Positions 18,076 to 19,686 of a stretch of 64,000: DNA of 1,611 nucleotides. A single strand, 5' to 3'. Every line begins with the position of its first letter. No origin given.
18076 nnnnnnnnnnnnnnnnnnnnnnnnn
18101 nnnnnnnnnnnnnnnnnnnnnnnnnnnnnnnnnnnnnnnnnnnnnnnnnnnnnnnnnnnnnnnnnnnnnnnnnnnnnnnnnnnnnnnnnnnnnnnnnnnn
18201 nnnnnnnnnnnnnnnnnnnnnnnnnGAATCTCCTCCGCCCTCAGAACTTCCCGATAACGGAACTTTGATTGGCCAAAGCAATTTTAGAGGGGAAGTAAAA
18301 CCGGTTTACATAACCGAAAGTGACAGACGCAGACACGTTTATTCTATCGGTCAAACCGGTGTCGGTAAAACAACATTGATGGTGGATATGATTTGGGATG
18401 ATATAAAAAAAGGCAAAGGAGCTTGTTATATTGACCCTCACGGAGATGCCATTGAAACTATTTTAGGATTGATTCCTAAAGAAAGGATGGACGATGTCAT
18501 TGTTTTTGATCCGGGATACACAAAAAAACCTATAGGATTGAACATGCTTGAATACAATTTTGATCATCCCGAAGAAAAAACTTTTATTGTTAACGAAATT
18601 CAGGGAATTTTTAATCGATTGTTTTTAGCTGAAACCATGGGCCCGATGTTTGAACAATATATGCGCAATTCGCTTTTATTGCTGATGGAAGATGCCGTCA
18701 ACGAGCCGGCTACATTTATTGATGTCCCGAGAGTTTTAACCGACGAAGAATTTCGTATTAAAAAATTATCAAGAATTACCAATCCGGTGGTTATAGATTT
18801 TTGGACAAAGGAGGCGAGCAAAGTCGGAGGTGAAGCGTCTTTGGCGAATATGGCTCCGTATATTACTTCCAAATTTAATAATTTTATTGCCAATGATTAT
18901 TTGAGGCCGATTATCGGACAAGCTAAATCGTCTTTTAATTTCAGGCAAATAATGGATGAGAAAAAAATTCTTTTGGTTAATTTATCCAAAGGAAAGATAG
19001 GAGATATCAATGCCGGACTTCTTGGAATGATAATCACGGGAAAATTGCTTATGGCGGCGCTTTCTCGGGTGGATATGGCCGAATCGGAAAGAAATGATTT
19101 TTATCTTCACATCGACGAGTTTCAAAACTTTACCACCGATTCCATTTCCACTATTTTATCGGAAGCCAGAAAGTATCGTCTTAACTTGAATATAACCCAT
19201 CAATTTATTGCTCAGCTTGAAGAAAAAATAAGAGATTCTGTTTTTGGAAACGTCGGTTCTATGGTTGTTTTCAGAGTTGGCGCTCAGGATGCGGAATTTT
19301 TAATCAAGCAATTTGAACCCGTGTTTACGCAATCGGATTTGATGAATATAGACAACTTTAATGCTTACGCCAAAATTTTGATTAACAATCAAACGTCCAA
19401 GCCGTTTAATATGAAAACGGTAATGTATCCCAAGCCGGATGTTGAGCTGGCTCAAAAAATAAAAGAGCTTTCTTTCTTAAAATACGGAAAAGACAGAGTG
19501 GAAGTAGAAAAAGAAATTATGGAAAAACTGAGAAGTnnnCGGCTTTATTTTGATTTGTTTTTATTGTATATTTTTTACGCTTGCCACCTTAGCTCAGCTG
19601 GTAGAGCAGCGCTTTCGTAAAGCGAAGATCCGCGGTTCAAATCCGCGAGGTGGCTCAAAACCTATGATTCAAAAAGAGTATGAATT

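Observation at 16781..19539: Solitary membrane-anchored VirD4/TraG-like (T4 coupling protein-type) ATPase with a coupled upstream small gene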

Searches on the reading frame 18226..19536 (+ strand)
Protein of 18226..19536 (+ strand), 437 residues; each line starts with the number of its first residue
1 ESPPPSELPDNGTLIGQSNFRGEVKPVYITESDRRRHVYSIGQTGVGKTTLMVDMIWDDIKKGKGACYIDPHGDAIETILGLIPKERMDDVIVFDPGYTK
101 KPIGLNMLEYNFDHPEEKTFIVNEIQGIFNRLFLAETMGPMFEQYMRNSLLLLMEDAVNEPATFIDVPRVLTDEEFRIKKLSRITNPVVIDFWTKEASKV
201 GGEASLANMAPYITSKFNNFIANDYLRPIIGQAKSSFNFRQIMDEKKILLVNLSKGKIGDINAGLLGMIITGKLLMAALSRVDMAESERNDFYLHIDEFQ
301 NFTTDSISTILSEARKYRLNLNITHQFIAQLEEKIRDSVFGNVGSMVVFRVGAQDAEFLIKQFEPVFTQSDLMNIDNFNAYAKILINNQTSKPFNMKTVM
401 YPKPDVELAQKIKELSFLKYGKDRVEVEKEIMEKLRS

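Call 61: search_dna_similar(query=window:18226-19536:+, collection=plasmids, mode=protein, max_evalue=0.001, max_rows=25)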
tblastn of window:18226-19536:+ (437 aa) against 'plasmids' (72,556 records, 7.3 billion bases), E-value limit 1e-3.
Records with a match: 401; places in all: 426; records where one place covers at least 80% of the query: 249.
Best place of each record, by identity: <60% 401.
By first word of the organism name: Bacillus 106; Streptomyces 69; Staphylococcus 27; Natrinema 12; Paenibacillus 12; Sulfolobus 11; Pseudomonas 11; Haladaptatus 9; Lactobacillus 9; Clostridium 8; and 75 more.
By predicted mobility (MOB-suite, as given by PLSDB): non-mobilizable 317; mobilizable 57; conjugative 27.
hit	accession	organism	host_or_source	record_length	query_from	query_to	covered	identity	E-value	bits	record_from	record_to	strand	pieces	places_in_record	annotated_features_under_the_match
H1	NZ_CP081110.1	Sulfitobacter mediterraneus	-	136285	6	395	89%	33.9%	6e-67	239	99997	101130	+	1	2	type IV secretion system DNA-binding domain-containing protein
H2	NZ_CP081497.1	Streptomyces sp. BHT-5-2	whole organism,plant soil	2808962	22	404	88%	31.3%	5e-54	201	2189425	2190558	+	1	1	none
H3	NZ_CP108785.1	Embleya sp. NBC_00888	-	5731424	22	424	92%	29.2%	2e-53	199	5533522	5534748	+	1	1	none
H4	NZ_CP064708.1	Bradyrhizobium sp. 131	Acmispon strigosus,cell culture,root ...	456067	27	402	86%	31.3%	2e-61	222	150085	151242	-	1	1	type IV secretion system DNA-binding domain-containing protein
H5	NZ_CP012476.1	Shouchella clausii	-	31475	15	432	96%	27.6%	1e-27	123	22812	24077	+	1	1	DUF87 domain-containing protein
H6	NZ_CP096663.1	Halorussus limi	cell culture,saline soil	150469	36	435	92%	28.3%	1e-29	129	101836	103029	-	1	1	TraM recognition domain-containing protein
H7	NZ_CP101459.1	Natrononativus amylolyticus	cell culture,sediment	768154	9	435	98%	26.5%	7e-19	97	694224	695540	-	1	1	TraM recognition domain-containing protein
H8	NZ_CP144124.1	Halalkalicoccus sp. CGA53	cell culture,sediment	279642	9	402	90%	28.5%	2e-22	107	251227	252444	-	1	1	TraM recognition domain-containing protein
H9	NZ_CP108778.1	Embleya sp. NBC_00896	-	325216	4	399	91%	28.2%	2e-52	196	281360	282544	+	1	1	type IV secretory system conjugative DNA transfer family protein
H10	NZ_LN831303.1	Halobacterium hubeiense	-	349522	35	431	91%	27.6%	1e-26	120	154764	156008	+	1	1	type IV secretory system conjugative DNA transfer family protein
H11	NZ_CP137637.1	Niallia sp. XMNu-256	-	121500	2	435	99%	25.2%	3e-25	116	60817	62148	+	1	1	DUF87 domain-containing protein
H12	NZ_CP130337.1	Bacillus cereus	metagenomic assembly,Wenzhou, China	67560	12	431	96%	25.8%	4e-12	76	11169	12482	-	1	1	nucleoporin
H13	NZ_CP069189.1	Haloterrigena salifodinae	Salt Microbe,Salt Mine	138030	36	435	92%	27.0%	4e-30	130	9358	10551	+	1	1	TraM recognition domain-containing protein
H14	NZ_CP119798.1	Halomontanus rarus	cell culture,sediment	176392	36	435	92%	27.0%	2e-28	125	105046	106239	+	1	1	TraM recognition domain-containing protein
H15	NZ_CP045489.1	Natronorubrum aibiense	single cell,Xinjiang Aibi Salt Lake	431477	36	435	92%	26.9%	2e-27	122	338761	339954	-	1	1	TraM recognition domain-containing protein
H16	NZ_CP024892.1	Rhodococcus ruber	cell culture,activated sludge from ...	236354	15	436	97%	25.4%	2e-42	167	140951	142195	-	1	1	DUF87 domain-containing protein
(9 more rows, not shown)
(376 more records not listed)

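Call 62: get_annotated_region(hit=H1, flank=8000)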
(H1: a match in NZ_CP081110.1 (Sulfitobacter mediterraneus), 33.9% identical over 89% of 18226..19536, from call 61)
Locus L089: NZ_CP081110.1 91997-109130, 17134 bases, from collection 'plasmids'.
description: Sulfitobacter mediterraneus strain M342 plasmid unnamed1, complete sequence
organism: Sulfitobacter mediterraneus (NCBI taxid 83219)
taxonomy: Bacteria; Pseudomonadota; Alphaproteobacteria; Rhodobacterales; Roseobacteraceae; Sulfitobacter; Sulfitobacter mediterraneus
host: -; source: -; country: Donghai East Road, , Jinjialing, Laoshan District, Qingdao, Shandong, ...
typing (MOB-suite, as given by PLSDB): non-mobilizable
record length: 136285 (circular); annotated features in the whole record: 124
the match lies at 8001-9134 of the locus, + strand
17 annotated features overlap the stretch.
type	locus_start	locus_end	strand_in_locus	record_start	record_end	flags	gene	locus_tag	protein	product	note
CDS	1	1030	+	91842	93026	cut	repA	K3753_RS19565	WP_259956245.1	plasmid partitioning protein RepA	-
CDS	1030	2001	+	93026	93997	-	repB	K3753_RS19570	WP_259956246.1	plasmid partitioning protein RepB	-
CDS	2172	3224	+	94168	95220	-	-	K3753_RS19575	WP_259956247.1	helix-turn-helix domain-containing protein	-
CDS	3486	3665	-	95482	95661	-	-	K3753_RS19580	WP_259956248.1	hypothetical protein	-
CDS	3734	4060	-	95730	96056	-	-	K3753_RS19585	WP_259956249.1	hypothetical protein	-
CDS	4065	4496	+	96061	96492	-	-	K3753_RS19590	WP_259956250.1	hypothetical protein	-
CDS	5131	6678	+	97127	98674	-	-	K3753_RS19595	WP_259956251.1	recombinase family protein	GO:0006310 - DNA recombination [Evidence IEA]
CDS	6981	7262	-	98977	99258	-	-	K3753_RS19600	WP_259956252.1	hypothetical protein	-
CDS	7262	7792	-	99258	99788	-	-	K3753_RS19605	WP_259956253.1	DUF3768 domain-containing protein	-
CDS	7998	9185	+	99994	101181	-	-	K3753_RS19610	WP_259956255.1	type IV secretion system DNA-binding domain-containing protein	-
CDS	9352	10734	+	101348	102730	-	-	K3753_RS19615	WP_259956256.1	transposase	GO:0006313 - DNA transposition [Evidence IEA]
CDS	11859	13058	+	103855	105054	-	-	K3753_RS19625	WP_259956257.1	IS91 family transposase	-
CDS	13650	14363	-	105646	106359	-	-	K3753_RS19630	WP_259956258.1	alpha/beta hydrolase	-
CDS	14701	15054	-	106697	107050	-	-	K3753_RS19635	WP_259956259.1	hypothetical protein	-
CDS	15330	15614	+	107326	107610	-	-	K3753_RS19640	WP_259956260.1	hypothetical protein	-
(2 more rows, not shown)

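Call 63: get_annotated_region(hit=H4, flank=8000)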
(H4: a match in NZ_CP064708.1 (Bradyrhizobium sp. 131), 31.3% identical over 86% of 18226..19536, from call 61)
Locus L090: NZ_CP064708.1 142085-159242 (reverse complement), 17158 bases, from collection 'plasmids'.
description: Bradyrhizobium sp. 131 plasmid p131_1, complete sequence
organism: Bradyrhizobium sp. 131 (NCBI taxid 2782609)
taxonomy: Bacteria; Pseudomonadota; Alphaproteobacteria; Hyphomicrobiales; Nitrobacteraceae; Bradyrhizobium; Bradyrhizobium sp. 131
host: -; source: Acmispon strigosus,cell culture,root nodule; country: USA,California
typing (MOB-suite, as given by PLSDB): non-mobilizable
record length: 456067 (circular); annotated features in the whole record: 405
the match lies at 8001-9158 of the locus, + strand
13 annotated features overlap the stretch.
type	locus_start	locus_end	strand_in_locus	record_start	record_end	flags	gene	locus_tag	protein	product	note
CDS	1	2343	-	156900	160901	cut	-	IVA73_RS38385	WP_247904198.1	CHAT domain-containing protein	-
CDS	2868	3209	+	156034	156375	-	-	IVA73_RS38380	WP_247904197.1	hypothetical protein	-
CDS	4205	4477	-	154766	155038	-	-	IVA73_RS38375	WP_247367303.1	hypothetical protein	-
CDS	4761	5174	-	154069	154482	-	-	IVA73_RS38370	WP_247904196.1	hypothetical protein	-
CDS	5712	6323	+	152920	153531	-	-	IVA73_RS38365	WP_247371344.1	hypothetical protein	-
CDS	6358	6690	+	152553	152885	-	-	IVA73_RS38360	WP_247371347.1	hypothetical protein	-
CDS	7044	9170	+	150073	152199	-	-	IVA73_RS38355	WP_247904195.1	type IV secretion system DNA-binding domain-containing protein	-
CDS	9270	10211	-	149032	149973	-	-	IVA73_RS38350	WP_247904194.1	hypothetical protein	-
CDS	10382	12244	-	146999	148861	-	-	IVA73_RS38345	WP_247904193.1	CHAT domain-containing protein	-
CDS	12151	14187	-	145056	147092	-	-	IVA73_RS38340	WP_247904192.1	tetratricopeptide repeat protein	-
CDS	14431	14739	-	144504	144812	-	-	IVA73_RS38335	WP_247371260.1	hypothetical protein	-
CDS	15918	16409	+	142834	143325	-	-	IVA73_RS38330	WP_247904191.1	hypothetical protein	-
CDS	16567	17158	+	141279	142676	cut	-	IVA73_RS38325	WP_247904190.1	DUF4407 domain-containing protein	-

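Call 64: get_annotated_region(hit=H9, flank=8000)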
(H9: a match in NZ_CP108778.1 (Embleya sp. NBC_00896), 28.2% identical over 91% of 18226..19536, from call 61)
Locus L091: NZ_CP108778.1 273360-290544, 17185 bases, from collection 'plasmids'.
description: Embleya sp. NBC_00896 plasmid unnamed2, complete sequence
organism: Embleya sp. NBC_00896 (NCBI taxid 2975961)
taxonomy: Bacteria; Actinomycetota; Actinomycetes; Kitasatosporales; Streptomycetaceae; Embleya; Embleya sp. NBC 00896
host: -; source: -; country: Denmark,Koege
typing (MOB-suite, as given by PLSDB): non-mobilizable
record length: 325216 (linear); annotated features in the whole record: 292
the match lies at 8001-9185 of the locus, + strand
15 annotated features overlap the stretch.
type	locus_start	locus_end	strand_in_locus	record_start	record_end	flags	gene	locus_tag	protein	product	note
CDS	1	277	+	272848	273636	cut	-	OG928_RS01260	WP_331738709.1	hypothetical protein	-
CDS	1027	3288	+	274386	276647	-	-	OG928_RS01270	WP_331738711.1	hypothetical protein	-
CDS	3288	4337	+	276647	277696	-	-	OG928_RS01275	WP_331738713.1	PrgI family protein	-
CDS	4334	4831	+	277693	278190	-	-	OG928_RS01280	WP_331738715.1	XF1762 family protein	-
CDS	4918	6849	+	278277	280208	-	-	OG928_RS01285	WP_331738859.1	ATP-binding protein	-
CDS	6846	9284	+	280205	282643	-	-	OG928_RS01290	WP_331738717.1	type IV secretory system conjugative DNA transfer family protein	-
CDS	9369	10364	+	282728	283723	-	-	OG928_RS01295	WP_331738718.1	replication-relaxation family protein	-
CDS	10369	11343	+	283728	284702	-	-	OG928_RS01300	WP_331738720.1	NlpC/P60 family protein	-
CDS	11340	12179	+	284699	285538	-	-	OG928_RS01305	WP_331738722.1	hypothetical protein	-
CDS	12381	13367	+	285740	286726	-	-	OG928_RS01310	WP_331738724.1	hypothetical protein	-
CDS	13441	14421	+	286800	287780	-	-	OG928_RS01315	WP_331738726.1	hypothetical protein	-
CDS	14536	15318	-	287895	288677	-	-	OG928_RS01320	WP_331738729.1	helix-turn-helix domain-containing protein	-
CDS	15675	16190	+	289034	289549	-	-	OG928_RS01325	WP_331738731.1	hypothetical protein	-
CDS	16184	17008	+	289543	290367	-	-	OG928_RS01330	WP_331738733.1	hypothetical protein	-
CDS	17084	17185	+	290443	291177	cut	-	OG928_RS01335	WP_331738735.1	SAF domain-containing protein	-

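Call 68: get_annotated_region(hit=H16, flank=9000)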
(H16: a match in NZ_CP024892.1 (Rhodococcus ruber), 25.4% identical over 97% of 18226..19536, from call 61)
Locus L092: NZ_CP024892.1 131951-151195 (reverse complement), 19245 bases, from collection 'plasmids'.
description: Rhodococcus ruber strain YYL plasmid pYYL1.1, complete sequence
organism: Rhodococcus ruber (NCBI taxid 1830)
taxonomy: Bacteria; Actinomycetota; Actinomycetes; Mycobacteriales; Nocardiaceae; Rhodococcus; Rhodococcus ruber
host: -; source: cell culture,activated sludge from pharmaceutical waste in Shaoxing China; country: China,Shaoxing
typing (MOB-suite, as given by PLSDB): conjugative; relaxase MOBF; mating-pair formation MPF_T
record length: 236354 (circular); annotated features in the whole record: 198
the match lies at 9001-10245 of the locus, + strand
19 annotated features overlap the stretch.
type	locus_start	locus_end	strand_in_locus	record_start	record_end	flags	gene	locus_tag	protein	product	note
CDS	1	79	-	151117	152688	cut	-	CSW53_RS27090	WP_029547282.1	IS1634 family transposase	-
CDS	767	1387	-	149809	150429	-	-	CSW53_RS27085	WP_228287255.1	Fic family protein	-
CDS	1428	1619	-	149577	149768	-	-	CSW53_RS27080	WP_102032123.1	hypothetical protein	-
CDS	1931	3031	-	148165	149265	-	-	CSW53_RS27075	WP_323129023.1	hypothetical protein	-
CDS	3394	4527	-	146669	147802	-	-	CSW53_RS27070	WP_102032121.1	IS630 family transposase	-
CDS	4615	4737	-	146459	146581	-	-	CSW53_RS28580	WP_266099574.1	hypothetical protein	-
CDS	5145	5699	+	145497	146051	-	-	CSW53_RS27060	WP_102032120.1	CYTH domain-containing protein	-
CDS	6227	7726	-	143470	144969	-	-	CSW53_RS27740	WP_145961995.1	hypothetical protein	-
CDS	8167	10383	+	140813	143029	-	-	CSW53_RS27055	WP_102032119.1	DUF87 domain-containing protein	-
CDS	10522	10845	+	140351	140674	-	-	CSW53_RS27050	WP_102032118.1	DUF5663 domain-containing protein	-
CDS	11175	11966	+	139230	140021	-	-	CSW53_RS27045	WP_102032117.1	hypothetical protein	-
CDS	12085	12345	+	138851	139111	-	-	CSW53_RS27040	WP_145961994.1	hypothetical protein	-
CDS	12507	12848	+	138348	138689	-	-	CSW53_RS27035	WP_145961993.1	hypothetical protein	-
CDS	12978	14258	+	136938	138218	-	-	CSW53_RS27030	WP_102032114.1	hypothetical protein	-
CDS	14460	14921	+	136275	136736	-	-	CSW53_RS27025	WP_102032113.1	hypothetical protein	-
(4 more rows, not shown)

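Call 69: get_annotated_region(hit=H6, flank=9000)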
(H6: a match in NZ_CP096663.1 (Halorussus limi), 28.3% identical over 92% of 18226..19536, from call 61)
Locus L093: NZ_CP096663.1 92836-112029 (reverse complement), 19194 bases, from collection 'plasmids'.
description: Halorussus limi strain XZYJT49 plasmid unnamed4, complete sequence
organism: Halorussus limi (NCBI taxid 2938695)
taxonomy: Archaea; Euryarchaeota; Halobacteria; Halobacteriales; Haladaptataceae; Halorussus; Halorussus limi
host: -; source: cell culture,saline soil; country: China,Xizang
typing (MOB-suite, as given by PLSDB): non-mobilizable; mating-pair formation MPF_T
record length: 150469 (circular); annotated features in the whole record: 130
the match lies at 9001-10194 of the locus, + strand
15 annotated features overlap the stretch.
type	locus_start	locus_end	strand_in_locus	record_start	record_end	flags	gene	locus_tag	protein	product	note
CDS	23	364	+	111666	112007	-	-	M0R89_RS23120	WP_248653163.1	pilin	-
CDS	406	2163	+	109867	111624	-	-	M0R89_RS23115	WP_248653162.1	hypothetical protein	-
CDS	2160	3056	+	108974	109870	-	-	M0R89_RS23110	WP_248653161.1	hypothetical protein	-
CDS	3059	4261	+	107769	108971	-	-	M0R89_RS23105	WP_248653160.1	hypothetical protein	-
CDS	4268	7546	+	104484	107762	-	-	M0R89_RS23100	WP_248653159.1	TraM recognition domain-containing protein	-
CDS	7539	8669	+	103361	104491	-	-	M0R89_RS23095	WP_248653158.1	hypothetical protein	-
CDS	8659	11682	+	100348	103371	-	-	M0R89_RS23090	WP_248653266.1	TraM recognition domain-containing protein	-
CDS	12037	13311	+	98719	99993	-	-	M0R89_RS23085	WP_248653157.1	hypothetical protein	-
CDS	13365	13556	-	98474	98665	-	-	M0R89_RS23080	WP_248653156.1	hypothetical protein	-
CDS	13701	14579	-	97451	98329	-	-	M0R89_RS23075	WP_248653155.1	hypothetical protein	-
CDS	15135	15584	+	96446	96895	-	-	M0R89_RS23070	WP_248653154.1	hypothetical protein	-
CDS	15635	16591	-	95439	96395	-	-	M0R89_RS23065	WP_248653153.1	hypothetical protein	-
CDS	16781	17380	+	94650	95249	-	-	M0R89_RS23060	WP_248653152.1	helix-turn-helix domain-containing protein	-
CDS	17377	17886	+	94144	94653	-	-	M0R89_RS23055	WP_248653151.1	hypothetical protein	-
CDS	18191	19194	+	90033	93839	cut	-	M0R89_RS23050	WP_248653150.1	helicase-related protein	-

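Call 70: get_annotated_region(hit=H5, flank=9000)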
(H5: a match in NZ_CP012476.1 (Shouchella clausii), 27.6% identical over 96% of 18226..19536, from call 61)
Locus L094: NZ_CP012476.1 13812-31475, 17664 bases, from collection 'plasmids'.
description: Shouchella clausii strain ENTPro plasmid unnamed, complete sequence
organism: Shouchella clausii (NCBI taxid 79880)
taxonomy: Bacteria; Bacillota; Bacilli; Bacillales; Bacillaceae; Shouchella; Shouchella clausii
host: -; source: -; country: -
typing (MOB-suite, as given by PLSDB): non-mobilizable; replicon rep_cluster_258
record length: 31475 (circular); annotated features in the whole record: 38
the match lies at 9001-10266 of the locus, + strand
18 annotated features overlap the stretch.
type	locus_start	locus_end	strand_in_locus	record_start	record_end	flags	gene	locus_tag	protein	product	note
CDS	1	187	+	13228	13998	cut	-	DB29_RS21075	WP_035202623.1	hypothetical protein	-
CDS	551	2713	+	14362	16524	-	-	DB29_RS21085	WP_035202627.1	type IA DNA topoisomerase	GO:0006265 - DNA topological change [Evidence IEA]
CDS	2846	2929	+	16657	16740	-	-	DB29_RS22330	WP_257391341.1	putative holin-like toxin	-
CDS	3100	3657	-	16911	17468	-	-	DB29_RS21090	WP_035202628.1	helix-turn-helix domain-containing protein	-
CDS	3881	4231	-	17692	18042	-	-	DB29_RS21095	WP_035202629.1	hypothetical protein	-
CDS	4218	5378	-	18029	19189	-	-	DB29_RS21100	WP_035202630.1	ParM/StbA family protein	GO:0030541 - plasmid partitioning [Evidence IEA]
CDS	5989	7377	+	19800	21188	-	-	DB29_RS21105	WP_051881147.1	primase C-terminal domain-containing protein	-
CDS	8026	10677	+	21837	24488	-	-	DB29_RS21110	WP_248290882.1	DUF87 domain-containing protein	-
CDS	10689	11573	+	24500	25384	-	-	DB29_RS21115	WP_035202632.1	replication-relaxation family protein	-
CDS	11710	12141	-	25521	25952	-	-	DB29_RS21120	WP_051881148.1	helix-turn-helix transcriptional regulator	-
CDS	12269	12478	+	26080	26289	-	-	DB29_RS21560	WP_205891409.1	helix-turn-helix transcriptional regulator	-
CDS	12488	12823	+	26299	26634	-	-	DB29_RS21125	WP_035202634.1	hypothetical protein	-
CDS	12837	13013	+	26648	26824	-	-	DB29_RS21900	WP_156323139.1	hypothetical protein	-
CDS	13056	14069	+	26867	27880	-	-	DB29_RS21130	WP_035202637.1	conjugal transfer protein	-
CDS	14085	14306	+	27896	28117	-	-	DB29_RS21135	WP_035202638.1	hypothetical protein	-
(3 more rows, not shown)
